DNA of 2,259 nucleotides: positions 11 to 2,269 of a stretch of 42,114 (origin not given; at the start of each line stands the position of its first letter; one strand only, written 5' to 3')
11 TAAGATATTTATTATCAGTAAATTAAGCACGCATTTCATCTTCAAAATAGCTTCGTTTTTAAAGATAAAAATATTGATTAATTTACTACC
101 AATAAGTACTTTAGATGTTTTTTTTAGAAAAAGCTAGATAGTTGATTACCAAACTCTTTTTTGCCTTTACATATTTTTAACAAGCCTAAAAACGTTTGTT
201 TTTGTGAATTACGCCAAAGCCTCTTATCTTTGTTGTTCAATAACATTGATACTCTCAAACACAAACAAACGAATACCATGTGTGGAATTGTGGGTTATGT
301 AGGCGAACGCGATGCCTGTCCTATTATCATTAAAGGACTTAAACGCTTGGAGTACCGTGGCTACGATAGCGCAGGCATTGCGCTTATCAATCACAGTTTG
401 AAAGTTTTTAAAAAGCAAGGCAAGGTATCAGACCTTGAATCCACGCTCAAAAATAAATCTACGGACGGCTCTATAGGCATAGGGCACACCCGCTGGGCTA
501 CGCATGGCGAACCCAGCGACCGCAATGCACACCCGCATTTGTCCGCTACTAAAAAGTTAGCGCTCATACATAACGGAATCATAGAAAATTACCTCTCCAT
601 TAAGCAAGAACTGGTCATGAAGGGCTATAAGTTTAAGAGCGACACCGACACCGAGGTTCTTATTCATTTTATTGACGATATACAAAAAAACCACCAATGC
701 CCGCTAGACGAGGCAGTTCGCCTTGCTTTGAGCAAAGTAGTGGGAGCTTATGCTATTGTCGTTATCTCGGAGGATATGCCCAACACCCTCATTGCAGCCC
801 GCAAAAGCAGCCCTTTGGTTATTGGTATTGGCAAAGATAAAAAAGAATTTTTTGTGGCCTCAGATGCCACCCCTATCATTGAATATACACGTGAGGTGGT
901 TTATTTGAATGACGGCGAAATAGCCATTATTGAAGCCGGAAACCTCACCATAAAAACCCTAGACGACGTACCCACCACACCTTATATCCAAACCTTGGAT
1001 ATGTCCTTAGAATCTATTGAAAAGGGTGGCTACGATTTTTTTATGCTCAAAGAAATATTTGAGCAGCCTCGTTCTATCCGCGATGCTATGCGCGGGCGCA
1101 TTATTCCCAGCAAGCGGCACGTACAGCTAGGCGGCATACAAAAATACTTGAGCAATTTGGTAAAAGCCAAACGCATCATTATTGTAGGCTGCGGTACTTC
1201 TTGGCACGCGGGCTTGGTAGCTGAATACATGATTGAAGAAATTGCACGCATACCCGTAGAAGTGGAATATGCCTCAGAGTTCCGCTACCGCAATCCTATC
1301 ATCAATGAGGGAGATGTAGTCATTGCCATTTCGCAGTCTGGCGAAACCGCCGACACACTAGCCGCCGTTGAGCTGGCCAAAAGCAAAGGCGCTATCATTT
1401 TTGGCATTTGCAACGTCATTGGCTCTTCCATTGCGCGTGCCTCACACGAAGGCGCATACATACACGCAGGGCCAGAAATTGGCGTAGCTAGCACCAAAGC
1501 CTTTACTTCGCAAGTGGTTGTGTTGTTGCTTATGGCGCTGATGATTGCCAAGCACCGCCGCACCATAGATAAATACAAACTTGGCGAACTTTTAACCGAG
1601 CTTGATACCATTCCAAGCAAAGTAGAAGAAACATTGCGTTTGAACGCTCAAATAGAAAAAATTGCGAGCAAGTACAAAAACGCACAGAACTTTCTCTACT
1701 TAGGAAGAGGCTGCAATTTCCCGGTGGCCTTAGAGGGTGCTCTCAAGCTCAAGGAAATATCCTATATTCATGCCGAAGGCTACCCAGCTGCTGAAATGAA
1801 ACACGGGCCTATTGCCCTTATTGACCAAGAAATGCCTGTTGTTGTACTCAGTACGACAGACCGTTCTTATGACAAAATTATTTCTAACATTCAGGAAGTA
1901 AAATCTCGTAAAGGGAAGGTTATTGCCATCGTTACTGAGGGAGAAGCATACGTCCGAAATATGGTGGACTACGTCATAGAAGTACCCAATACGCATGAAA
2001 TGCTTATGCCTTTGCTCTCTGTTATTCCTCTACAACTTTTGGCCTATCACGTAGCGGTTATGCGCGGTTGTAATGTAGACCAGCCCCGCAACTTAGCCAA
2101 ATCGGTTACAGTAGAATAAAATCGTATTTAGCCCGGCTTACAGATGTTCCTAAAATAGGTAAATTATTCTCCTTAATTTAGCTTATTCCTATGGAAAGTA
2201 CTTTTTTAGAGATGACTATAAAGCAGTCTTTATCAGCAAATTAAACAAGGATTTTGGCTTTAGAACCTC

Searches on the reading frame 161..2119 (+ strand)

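Call 57: search_protein_families(library=pfam, proteins=[window:161-2119:+], max_evalue=0.01)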
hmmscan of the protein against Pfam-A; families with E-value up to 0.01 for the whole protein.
window:161-2119:+ (652 aa): 5 families
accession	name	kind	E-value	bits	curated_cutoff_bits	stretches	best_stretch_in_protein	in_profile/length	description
PF01380.27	SIS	-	1.1e-64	216.5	25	2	333-461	2-131/131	SIS domain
PF13522.11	GATase_6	-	7.5e-20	71.7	27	1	101-234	8-129/130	Glutamine amidotransferase domain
PF13537.11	GATase_7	-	3.5e-14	53.3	25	1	118-238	8-120/123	Glutamine amidotransferase domain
PF13580.11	SIS_2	-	0.00021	21.8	27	1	369-416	90-136/138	SIS domain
PF13230.11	GATase_4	-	0.0018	17.7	23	1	90-191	58-160/272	Glutamine amidotransferases class-II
